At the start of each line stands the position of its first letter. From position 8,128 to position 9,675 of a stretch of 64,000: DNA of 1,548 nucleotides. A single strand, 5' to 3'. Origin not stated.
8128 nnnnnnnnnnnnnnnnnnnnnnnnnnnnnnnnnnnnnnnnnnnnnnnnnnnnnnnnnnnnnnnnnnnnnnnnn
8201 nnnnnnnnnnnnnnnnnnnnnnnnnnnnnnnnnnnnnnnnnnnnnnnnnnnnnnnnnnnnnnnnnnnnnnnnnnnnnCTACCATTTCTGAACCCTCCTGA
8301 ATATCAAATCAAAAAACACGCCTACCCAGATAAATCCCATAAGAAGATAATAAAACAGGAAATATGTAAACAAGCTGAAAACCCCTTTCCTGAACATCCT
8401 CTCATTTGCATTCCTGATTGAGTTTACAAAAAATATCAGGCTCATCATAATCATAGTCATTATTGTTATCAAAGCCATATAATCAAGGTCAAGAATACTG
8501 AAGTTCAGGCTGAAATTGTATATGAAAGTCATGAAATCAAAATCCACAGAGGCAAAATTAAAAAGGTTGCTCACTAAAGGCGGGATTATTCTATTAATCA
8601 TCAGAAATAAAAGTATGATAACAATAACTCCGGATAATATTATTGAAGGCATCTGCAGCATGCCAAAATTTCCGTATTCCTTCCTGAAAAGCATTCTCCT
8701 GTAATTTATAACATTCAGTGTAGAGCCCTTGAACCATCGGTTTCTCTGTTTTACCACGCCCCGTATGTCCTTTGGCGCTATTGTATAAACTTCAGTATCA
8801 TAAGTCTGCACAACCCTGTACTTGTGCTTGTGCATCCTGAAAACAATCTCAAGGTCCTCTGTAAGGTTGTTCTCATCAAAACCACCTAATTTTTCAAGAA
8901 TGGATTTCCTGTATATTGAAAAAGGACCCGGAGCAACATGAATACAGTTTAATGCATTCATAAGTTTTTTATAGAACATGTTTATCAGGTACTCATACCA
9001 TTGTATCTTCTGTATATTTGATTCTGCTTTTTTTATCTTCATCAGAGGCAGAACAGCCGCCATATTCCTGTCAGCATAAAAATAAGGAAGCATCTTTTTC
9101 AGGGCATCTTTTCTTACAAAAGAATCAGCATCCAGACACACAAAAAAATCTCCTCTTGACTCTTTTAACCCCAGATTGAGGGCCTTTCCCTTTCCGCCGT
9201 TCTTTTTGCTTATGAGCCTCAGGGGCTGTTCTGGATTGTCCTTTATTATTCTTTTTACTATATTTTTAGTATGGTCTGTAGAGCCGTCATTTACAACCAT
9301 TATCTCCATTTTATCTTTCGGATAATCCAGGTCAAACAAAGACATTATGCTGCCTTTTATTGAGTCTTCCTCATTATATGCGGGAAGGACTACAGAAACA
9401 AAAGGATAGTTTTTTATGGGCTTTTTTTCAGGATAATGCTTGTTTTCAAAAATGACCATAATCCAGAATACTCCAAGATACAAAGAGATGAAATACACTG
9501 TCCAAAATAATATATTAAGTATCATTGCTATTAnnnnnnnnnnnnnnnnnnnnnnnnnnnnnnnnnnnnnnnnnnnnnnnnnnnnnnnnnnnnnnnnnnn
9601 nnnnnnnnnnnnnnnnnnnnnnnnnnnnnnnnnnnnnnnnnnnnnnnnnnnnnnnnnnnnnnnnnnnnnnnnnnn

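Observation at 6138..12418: Five-gene membrane glycan-synthesis operon: a processive QxxRW GT2 synthase, three GT-C-like polytopic proteins and a membrane thioredoxin-like CxxC protein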

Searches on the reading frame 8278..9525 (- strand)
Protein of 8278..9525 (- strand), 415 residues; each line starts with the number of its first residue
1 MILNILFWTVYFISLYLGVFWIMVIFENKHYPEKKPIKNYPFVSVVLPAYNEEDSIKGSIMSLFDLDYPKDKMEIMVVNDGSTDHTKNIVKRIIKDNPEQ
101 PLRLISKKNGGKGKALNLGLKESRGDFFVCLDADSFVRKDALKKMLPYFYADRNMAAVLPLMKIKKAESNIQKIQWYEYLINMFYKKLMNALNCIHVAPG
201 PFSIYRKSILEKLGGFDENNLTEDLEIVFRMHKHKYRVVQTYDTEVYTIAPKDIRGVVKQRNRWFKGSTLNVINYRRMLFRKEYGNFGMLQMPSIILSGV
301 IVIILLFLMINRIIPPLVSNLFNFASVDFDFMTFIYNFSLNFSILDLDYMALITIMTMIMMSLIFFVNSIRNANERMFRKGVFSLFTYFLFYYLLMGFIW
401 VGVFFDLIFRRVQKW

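Call 3: search_protein_families(library=pfam, proteins=[window:8278-9525:-], max_evalue=1)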
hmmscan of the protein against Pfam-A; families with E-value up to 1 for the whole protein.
window:8278-9525:- (415 aa): 7 families
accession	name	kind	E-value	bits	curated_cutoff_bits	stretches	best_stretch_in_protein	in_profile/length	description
PF00535.33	Glycos_transf_2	-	1.1e-34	120.2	23.3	1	44-214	1-168/168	Glycosyl transferase family 2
PF13641.12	Glyco_tranf_2_3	-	5e-25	89.3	27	1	43-266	3-229/230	Glycosyltransferase like family 2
PF10111.15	Glyco_tranf_2_2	-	1e-18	68.2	27.3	1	44-245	1-212/276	Glycosyltransferase like family 2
PF13632.12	Glyco_trans_2_3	-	2.8e-15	57.1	27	1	128-331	2-183/198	Glycosyl transferase family group 2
PF03142.21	Chitin_synth_2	-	1.3e-12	47.6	27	2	119-207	196-286/527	Chitin synthase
PF13506.12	Glyco_transf_21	-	2.4e-10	40.6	21.7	1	114-264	18-172/174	Glycosyl transferase family 21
PF03552.20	Cellulose_synt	-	0.0017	17.4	24.7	1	220-345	421-548/722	Cellulose synthase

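Call 4: search_protein_families(library=ncbifam, proteins=[window:8278-9525:-], max_evalue=1)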
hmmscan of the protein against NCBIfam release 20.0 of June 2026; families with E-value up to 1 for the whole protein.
window:8278-9525:- (415 aa): 32 families (the best 25 are shown)
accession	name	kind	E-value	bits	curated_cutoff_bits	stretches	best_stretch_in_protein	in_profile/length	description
TIGR03937.1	PgaC_IcaA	equivalog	2.4e-50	171.7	422.3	1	20-410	21-393/407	poly-beta-1,6-N-acetyl-D-glucosamine synthase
TIGR03111.1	glyc2_xrt_Gpos1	hypoth_equivalog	1.5e-32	113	363.95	1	13-400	23-400/439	TIGR03111 family XrtG-associated glycosyltransferase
NF041875.1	EPS_EpsD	equivalog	3.5e-26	92.4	370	1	43-252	1-210/325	exopolysaccharide biosynthesis glycosyltransferase EpsD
TIGR03030.1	CelA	equivalog_domain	7.9e-23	80.4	699.1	1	12-279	102-387/714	UDP-forming cellulose synthase catalytic subunit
TIGR04283.1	glyco_like_mftF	equivalog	3.9e-20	72.4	182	1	43-248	1-184/221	TIGR04283 family arsenosugar biosynthesis glycosyltransferase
TIGR03965.1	mycofact_glyco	equivalog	1.5e-18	66.9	280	1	35-238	68-270/467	mycofactocin biosynthesis glycosyltransferase MftF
NF008558.0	PRK11498.1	equivalog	1.5e-18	66.2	992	1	9-268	241-501/872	UDP-forming cellulose synthase catalytic subunit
TIGR04242.1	nodulat_NodC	equivalog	2e-18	66.5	550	1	31-271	38-287/395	chitooligosaccharide synthase NodC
TIGR03469.1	HpnB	hypoth_equivalog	2.6e-16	59.7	379.25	1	5-239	9-254/386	hopene-associated glycosyltransferase HpnB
NF047683.1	TeichurnBiosyTuaG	equivalog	3.8e-15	56.2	400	1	38-155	3-116/252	teichuronic acid biosynthesis protein TuaG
NF007482.0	PRK10073.1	equivalog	4.5e-15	55.5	423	1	40-146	5-107/334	glycosyltransferase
NF053846.1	glyco_with_XrtP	equivalog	1.2e-13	50.5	520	2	218-402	248-421/440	XrtP-associated glycosyltransferase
NF050050.1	ProtGlycPglI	equivalog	3.6e-11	43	500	1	41-147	2-106/306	GalNAc(5)-diNAcBac-PP-undecaprenol beta-1,3-glucosyltransferase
NF041865.1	EpsU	equivalog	9.2e-11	41.4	700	1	27-268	26-265/394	exopolysaccharide biosynthesis GT2 family glycosyltransferase EpsU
NF010496.0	PRK13915.1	equivalog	4.5e-10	39.1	262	1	38-136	28-128/307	glucosyl-3-phosphoglycerate synthase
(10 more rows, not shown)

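Call 5: search_solved_structures(query=window:8278-9525:-, max_evalue=0.001, show_alignments=2)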
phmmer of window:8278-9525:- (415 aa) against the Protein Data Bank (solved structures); distinct sequences matched with E-value up to 0.001: 37.
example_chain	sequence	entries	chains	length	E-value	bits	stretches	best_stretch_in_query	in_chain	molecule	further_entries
6yv7_A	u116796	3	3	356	4.8e-20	75.3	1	40-252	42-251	Glycosyl transferase, family 2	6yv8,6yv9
6yv7_B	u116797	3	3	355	4.8e-20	75.3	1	40-252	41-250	Glycosyl transferase, family 2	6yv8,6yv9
2z87_A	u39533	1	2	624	3e-18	69.3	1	25-197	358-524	Chondroitin synthase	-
2z86_A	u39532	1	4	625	3.1e-18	69.3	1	25-197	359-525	Chondroitin synthase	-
6p61_A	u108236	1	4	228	6e-16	61.8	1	37-154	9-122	Glycosyltransferase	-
7lby_A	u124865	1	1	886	8.9e-16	61.2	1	6-268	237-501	Cellulose synthase catalytic subunit [UDP-forming]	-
9b8v_E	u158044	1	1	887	9e-16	61.2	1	6-268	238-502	Cellulose synthase catalytic subunit [UDP-forming]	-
9fmv_A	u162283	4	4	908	9.4e-16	61.1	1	6-268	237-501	Cellulose synthase catalytic subunit [UDP-forming]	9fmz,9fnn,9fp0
5tze_C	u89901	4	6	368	2.8e-15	59.6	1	44-167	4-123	Glycosyl transferase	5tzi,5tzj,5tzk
5tz8_A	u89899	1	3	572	5.6e-15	58.6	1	44-167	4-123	Glycosyl transferase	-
5ej1_A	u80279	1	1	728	2.3e-11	46.7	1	23-287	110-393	Putative cellulose synthase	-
4hg6_A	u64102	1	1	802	3.1e-11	46.3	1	23-287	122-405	Cellulose Synthase Subunit A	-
4p00_A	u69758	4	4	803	3.1e-11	46.3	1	23-287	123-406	Cellulose Synthase A subunit | Cellulose Synthase subunit A | Putative cellulose synthase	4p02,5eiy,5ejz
9jma_A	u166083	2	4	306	8.9e-10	41.5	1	42-243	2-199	GalNAc(5)-diNAcBac-PP-undecaprenol beta-1,3-glucosyltransferase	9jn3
5hea_A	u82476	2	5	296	7.3e-09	38.4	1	39-144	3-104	Putative glycosyltransferase (GalT1)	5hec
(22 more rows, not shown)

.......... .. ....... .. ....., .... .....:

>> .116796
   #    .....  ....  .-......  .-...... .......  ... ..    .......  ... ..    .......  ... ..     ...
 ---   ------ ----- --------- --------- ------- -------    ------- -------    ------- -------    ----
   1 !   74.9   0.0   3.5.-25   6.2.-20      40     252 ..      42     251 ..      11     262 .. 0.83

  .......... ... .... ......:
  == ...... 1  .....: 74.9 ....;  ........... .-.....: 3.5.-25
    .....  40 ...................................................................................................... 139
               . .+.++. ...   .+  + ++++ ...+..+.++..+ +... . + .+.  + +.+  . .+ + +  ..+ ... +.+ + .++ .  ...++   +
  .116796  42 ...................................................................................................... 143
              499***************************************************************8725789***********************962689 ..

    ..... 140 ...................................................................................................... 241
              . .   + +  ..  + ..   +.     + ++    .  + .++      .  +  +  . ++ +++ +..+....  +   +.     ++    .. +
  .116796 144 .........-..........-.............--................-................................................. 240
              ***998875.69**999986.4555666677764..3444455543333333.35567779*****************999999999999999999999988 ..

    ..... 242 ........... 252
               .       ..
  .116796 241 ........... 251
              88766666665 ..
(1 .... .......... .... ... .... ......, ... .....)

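Call 78: search_solved_structures(query=A5, max_evalue=0.00001, show_alignments=3)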
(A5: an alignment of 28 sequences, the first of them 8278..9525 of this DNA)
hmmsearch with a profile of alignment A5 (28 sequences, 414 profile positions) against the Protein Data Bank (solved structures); distinct sequences matched with E-value up to 0.00001: 58.
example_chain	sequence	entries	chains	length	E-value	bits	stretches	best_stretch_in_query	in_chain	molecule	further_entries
2z87_A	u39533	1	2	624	2.2e-39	138.6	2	27-158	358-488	Chondroitin synthase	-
2z86_A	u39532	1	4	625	2.2e-39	138.6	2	27-158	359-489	Chondroitin synthase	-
6yv7_A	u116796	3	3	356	3.8e-30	108.2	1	37-251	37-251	Glycosyl transferase, family 2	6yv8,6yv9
6yv7_B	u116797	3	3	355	3.8e-30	108.2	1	37-251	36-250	Glycosyl transferase, family 2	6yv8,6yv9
5ej1_A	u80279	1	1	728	4.6e-29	104.6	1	14-310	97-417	Putative cellulose synthase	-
4hg6_A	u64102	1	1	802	5.9e-29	104.3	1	14-310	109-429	Cellulose Synthase Subunit A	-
4p00_A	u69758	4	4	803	5.9e-29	104.3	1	14-310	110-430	Cellulose Synthase A subunit | Cellulose Synthase subunit A | Putative cellulose synthase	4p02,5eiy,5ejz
7lby_A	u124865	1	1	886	1.1e-28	103.3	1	8-351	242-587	Cellulose synthase catalytic subunit [UDP-forming]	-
9b8v_E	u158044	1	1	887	1.1e-28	103.3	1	8-351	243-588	Cellulose synthase catalytic subunit [UDP-forming]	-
9fmv_A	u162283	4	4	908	1.2e-28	103.2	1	8-351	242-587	Cellulose synthase catalytic subunit [UDP-forming]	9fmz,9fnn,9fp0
6p61_A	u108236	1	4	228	3e-28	102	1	35-153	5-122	Glycosyltransferase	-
5tze_C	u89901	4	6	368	3.2e-24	88.7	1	44-174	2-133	Glycosyl transferase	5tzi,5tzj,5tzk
5hea_A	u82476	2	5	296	3.2e-24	88.7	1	44-149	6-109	Putative glycosyltransferase (GalT1)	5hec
5tz8_A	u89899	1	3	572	6.2e-24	87.7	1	44-174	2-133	Glycosyl transferase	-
3bcv_A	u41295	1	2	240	2.5e-21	79.2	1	42-161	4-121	Putative glycosyltransferase protein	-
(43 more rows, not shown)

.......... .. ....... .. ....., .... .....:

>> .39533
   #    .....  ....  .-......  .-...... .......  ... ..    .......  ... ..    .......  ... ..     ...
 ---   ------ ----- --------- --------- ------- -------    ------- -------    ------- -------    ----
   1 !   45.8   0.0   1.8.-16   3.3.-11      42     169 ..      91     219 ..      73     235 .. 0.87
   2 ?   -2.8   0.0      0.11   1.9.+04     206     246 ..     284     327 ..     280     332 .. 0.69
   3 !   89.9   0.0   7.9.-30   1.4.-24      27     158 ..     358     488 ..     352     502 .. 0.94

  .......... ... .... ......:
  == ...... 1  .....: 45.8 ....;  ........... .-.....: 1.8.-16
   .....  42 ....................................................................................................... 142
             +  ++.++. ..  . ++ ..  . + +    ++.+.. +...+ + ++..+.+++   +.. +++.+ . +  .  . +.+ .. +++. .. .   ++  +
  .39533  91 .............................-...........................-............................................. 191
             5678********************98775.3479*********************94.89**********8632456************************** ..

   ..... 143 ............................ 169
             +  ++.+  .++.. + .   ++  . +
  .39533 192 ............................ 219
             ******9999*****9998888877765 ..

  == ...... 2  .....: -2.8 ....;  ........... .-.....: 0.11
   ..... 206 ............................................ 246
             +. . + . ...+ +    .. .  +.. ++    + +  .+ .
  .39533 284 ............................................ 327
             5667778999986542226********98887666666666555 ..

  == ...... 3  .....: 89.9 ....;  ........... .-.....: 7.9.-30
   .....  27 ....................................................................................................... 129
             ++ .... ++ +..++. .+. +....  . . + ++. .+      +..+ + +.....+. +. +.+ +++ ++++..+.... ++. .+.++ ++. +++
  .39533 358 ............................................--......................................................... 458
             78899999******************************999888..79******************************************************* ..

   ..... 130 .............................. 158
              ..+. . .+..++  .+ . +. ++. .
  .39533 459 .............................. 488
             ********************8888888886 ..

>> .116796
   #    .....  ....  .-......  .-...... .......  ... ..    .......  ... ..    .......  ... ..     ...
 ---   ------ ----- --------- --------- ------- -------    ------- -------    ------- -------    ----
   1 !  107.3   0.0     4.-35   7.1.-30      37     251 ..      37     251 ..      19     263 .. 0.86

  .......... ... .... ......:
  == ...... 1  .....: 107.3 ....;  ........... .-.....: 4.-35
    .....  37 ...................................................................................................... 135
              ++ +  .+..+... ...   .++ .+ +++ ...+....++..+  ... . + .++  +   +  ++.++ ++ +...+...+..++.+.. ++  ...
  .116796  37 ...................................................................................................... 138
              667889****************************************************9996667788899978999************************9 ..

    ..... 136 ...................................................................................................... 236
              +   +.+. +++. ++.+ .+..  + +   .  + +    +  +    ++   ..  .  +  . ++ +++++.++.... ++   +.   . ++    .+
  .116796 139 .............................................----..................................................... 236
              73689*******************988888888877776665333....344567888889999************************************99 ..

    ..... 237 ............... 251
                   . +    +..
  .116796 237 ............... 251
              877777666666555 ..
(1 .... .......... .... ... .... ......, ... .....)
